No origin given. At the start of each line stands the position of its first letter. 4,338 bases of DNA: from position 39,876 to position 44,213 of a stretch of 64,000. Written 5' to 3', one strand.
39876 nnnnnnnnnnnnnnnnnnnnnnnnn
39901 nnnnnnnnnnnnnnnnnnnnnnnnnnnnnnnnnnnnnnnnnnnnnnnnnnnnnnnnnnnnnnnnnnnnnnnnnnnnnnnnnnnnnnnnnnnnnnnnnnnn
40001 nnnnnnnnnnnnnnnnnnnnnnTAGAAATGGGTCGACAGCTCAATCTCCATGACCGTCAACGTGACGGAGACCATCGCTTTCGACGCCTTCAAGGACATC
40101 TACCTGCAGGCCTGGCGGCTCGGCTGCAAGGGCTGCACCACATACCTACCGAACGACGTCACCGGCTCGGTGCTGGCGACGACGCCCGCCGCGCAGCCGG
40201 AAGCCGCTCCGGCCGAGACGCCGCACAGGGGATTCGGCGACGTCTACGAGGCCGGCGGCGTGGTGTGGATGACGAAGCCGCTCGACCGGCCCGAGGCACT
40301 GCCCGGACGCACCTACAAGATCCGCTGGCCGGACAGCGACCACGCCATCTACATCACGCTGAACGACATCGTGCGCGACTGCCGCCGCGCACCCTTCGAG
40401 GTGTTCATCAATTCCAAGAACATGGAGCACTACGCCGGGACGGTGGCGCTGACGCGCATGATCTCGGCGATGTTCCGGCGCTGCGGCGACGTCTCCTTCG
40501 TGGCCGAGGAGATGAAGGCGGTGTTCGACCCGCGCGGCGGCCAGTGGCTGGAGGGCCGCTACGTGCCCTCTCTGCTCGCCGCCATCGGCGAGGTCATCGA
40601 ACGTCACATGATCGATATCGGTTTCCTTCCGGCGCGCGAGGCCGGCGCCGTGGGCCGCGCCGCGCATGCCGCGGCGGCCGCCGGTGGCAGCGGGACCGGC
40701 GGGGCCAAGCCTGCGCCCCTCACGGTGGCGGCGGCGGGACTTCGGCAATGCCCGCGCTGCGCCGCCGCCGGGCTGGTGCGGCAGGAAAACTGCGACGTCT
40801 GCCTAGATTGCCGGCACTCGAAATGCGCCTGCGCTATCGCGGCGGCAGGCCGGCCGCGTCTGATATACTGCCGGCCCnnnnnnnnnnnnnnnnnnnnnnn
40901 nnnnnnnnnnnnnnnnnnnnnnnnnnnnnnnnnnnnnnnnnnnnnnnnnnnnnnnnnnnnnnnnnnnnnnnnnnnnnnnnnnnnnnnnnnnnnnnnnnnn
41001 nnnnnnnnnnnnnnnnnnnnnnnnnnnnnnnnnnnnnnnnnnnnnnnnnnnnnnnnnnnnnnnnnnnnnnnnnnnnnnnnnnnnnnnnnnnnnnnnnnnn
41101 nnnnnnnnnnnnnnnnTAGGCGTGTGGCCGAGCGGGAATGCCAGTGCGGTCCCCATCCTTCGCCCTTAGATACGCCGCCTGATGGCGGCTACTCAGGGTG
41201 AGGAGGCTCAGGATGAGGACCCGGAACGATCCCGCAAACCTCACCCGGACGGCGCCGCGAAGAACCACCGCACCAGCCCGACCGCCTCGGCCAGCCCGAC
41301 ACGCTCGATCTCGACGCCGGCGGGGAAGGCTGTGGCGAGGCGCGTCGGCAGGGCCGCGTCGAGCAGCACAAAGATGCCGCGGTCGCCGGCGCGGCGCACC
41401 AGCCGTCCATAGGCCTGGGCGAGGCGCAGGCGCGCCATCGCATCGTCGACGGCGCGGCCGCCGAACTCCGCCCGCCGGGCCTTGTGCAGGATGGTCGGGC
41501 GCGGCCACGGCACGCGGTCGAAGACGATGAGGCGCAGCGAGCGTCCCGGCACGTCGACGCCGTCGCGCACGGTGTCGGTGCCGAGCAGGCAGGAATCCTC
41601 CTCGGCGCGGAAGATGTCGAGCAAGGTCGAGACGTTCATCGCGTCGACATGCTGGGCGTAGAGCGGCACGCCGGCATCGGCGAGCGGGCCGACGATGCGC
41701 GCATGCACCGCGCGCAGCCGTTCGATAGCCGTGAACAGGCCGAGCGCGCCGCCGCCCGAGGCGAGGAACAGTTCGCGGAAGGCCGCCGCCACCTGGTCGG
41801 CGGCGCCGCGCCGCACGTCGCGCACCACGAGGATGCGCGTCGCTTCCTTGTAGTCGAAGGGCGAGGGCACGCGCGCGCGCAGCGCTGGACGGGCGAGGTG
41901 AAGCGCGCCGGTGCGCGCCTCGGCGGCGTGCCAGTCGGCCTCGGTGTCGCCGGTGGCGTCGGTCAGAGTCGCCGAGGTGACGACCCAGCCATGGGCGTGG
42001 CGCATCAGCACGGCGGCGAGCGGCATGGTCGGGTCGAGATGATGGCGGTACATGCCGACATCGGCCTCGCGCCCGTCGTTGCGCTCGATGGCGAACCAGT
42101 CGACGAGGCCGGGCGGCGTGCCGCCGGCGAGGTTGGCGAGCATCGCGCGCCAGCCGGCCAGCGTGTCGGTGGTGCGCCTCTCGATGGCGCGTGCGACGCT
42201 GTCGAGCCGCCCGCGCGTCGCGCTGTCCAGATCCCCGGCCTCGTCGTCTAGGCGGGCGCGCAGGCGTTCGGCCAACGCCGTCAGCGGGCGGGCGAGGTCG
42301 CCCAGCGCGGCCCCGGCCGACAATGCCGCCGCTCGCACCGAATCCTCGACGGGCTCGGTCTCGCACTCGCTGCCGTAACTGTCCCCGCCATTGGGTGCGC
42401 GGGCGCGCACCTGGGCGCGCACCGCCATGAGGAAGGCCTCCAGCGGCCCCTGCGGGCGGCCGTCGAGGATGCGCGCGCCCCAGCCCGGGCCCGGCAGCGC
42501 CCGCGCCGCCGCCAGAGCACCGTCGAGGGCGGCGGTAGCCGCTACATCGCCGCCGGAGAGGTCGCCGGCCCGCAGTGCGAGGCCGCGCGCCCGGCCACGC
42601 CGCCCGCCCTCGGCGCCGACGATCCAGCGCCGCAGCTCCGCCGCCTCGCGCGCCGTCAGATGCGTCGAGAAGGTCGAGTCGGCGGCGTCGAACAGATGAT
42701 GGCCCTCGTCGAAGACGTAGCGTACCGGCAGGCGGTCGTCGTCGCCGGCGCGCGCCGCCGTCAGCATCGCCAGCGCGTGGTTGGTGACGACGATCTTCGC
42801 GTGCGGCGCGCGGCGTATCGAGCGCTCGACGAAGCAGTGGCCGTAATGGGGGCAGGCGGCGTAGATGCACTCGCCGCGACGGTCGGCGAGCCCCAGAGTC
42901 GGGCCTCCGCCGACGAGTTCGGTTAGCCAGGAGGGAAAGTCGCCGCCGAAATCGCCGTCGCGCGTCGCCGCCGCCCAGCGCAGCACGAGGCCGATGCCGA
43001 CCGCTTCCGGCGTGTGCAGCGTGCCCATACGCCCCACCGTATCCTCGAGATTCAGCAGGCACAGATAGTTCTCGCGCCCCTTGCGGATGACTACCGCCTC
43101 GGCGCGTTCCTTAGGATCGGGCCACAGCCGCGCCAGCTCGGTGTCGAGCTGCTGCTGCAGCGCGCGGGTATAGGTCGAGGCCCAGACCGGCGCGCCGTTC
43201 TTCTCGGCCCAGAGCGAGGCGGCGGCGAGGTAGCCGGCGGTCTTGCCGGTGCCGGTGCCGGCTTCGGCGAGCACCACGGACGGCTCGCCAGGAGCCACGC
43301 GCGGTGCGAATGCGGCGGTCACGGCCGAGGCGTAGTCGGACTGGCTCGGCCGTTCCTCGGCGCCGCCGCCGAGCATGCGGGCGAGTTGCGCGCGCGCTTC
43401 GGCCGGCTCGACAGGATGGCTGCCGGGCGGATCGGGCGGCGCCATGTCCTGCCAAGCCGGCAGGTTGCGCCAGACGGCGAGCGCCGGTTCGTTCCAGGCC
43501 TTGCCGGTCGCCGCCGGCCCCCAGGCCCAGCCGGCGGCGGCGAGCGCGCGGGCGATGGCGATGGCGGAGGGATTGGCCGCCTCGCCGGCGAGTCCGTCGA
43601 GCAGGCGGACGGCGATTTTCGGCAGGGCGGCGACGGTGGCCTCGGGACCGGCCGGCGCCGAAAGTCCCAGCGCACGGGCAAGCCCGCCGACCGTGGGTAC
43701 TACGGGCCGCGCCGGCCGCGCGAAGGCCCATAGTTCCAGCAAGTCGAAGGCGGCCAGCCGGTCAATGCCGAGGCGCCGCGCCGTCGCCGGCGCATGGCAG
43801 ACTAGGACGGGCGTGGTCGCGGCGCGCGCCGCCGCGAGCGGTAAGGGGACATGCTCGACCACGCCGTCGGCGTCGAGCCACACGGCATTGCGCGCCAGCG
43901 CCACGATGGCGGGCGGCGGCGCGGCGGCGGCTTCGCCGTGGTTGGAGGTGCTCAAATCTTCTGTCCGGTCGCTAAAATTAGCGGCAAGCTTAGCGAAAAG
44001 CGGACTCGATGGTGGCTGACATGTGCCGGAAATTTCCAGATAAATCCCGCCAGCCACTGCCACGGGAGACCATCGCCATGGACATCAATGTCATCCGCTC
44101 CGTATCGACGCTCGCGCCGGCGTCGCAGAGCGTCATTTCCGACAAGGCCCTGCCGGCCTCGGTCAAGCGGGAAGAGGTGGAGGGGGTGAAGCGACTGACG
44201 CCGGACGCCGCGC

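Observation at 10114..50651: Unusually dense, gene-specific decay: 8-9 loci with in-frame stops and/or 1-nt frame switches inside an otherwise intact housekeeping region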

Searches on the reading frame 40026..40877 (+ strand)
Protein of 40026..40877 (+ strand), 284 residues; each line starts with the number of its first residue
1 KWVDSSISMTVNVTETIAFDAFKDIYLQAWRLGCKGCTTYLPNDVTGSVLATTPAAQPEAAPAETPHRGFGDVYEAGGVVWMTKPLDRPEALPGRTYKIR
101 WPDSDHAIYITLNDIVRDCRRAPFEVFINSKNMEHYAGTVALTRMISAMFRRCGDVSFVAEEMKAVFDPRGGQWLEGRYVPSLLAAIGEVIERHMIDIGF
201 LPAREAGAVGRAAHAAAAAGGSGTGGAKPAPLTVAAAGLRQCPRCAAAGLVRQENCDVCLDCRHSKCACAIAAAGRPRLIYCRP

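Call 31: find_related_loci(query=window:40026-40877:+, collection=metagenome_contigs, flank=10000)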
Query window:40026-40877:+ (284 aa) in metagenome_contigs; peptide patterns used: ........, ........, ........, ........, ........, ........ (x = any residue, [..] = any of these).
600 stretches matched a pattern (row limit reached: there are more); 584 encode a relative of the query (tblastn E <= 1e-3); the best 80 are kept; 80 distinct loci.
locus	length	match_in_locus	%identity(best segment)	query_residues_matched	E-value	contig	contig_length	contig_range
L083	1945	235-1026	64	1-267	3e-121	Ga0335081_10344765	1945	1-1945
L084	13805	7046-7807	64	1-267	2e-112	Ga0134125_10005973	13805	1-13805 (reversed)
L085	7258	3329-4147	65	1-267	1e-112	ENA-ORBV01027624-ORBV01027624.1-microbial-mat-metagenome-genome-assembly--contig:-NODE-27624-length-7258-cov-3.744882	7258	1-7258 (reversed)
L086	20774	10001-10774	63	1-267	8e-112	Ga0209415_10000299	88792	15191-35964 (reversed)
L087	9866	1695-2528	63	1-279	5e-112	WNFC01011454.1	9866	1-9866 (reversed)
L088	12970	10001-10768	63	1-267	1e-111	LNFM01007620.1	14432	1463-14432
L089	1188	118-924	64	1-268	9e-122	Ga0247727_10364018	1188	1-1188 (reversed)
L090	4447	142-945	60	1-268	2e-112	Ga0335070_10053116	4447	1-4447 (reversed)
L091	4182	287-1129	62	1-267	3e-112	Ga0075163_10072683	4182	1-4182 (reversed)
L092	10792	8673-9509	63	1-277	3e-111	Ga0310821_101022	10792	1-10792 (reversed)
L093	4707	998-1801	62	1-267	1e-111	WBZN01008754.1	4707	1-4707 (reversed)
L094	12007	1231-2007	63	1-267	4e-111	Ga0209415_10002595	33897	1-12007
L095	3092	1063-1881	64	1-274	5e-114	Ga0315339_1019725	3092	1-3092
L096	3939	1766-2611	61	1-267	2e-112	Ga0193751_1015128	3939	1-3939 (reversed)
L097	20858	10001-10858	60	1-280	8e-111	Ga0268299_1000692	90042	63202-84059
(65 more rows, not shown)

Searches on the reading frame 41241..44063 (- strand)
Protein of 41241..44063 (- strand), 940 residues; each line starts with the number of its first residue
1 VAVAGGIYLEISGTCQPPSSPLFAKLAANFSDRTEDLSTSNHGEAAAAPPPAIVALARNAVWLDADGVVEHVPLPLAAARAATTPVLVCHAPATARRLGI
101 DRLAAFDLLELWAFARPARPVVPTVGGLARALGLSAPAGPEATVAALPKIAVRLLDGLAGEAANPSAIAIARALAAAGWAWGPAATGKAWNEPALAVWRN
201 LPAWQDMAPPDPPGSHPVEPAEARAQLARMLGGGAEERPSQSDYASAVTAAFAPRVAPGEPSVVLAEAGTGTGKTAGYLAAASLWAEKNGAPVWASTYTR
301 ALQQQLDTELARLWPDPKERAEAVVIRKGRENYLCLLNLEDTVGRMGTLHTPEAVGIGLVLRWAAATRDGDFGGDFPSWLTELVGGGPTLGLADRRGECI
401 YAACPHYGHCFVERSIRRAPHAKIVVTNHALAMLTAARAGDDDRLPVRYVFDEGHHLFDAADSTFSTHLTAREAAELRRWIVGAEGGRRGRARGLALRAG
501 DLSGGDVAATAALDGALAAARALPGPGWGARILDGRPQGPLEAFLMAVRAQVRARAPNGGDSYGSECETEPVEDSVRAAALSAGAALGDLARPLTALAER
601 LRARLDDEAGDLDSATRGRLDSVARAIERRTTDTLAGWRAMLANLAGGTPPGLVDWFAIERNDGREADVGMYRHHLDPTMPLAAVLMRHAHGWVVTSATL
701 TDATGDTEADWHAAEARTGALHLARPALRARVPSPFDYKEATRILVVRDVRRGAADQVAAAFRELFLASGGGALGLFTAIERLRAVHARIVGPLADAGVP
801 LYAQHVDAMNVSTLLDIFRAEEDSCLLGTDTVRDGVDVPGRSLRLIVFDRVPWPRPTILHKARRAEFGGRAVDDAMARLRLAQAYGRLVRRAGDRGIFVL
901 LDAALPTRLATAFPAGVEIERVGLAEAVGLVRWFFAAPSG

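Call 13: find_related_loci(query=window:41241-44063:-, collection=genome_contigs, flank=10000)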
Query window:41241-44063:- (940 aa) in genome_contigs; peptide patterns used: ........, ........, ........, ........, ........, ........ (x = any residue, [..] = any of these).
599 stretches matched a pattern (row limit reached: there are more); 436 encode a relative of the query (tblastn E <= 1e-3); the best 80 are kept; 80 distinct loci.
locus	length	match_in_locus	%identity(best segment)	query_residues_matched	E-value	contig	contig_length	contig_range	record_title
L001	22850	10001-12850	85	1-940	0e+0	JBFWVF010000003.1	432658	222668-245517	MAG: Alphaproteobacteria bacterium isolate CA_2019_TPBF_88 NODE_175_length_432658_cov_35.059660_TPBF, whole genome shotg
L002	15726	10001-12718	56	51-935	0e+0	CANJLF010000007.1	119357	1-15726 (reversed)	MAG: Candidatus Marinimicrobia bacterium isolate RH-23may17-65 genome assembly, contig: RH-23may17-C1012, whole genome s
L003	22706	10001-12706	56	44-936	0e+0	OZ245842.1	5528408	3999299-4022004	MAG: Alphaproteobacteria bacterium isolate 8fa29e53-599d-4395-9acb-6f40a3095647 genome assembly, chromosome: 1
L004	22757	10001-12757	55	39-935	0e+0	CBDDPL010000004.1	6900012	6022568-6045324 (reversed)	MAG: Denitrobaculum sp. isolate 3be665f0-f184-4678-b6b7-05c68c88e287 genome assembly, contig: chromosome_2, whole genome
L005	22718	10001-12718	55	51-935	0e+0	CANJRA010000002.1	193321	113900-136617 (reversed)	MAG: Candidatus Marinimicrobia bacterium isolate RH-23may17-611 genome assembly, contig: RH-23may17-C351, whole genome s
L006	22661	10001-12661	57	51-932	0e+0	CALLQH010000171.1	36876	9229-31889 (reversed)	MAG TPA_asm: uncultured bacterium isolate SRR6227243_bin.5_CONCOCT_v1.1_MAG genome assembly, contig: ERZ795105.1141, who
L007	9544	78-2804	56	51-938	0e+0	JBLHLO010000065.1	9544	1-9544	MAG: Alphaproteobacteria bacterium isolate 3300054698_101 Ga0535670_0015423, whole genome shotgun sequence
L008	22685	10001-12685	56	51-932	0e+0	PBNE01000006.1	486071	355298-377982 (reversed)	MAG: Rhodospirillaceae bacterium isolate SP197 117301, whole genome shotgun sequence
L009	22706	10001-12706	55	51-935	0e+0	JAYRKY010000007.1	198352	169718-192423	MAG: Rhodospirillaceae bacterium isolate XM2_XAASGE1bin.27 NODE_97_length_198352_cov_2.246432, whole genome shotgun sequ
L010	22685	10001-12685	55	51-932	0e+0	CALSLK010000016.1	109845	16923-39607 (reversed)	MAG: uncultured Alphaproteobacteria bacterium isolate A_MB180 genome assembly, contig: contig_2803_A_MB180, whole genome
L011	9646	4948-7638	55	59-935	0e+0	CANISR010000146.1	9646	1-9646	MAG: Candidatus Marinimicrobia bacterium isolate RH-15aug16-210 genome assembly, contig: RH-15aug16-C16879, whole genome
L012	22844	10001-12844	53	4-935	0e+0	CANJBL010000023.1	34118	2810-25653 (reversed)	MAG: Candidatus Marinimicrobia bacterium isolate RH-23may17-1068 genome assembly, contig: RH-23may17-C8912, whole genome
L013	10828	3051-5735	55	51-932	0e+0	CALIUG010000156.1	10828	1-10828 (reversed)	MAG: uncultured Alphaproteobacteria bacterium isolate S1_Bin_Bin_233_1 genome assembly, contig: c_000002994234, whole ge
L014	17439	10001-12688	58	51-936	0e+0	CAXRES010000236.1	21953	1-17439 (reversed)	MAG: Alphaproteobacteria bacterium isolate CJ01B_4.108 genome assembly, contig: k141_576756, whole genome shotgun sequen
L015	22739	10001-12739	56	34-936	0e+0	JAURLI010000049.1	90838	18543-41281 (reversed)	MAG: Alphaproteobacteria bacterium isolate SFB_Oligo_Co_118 k141_2568653, whole genome shotgun sequence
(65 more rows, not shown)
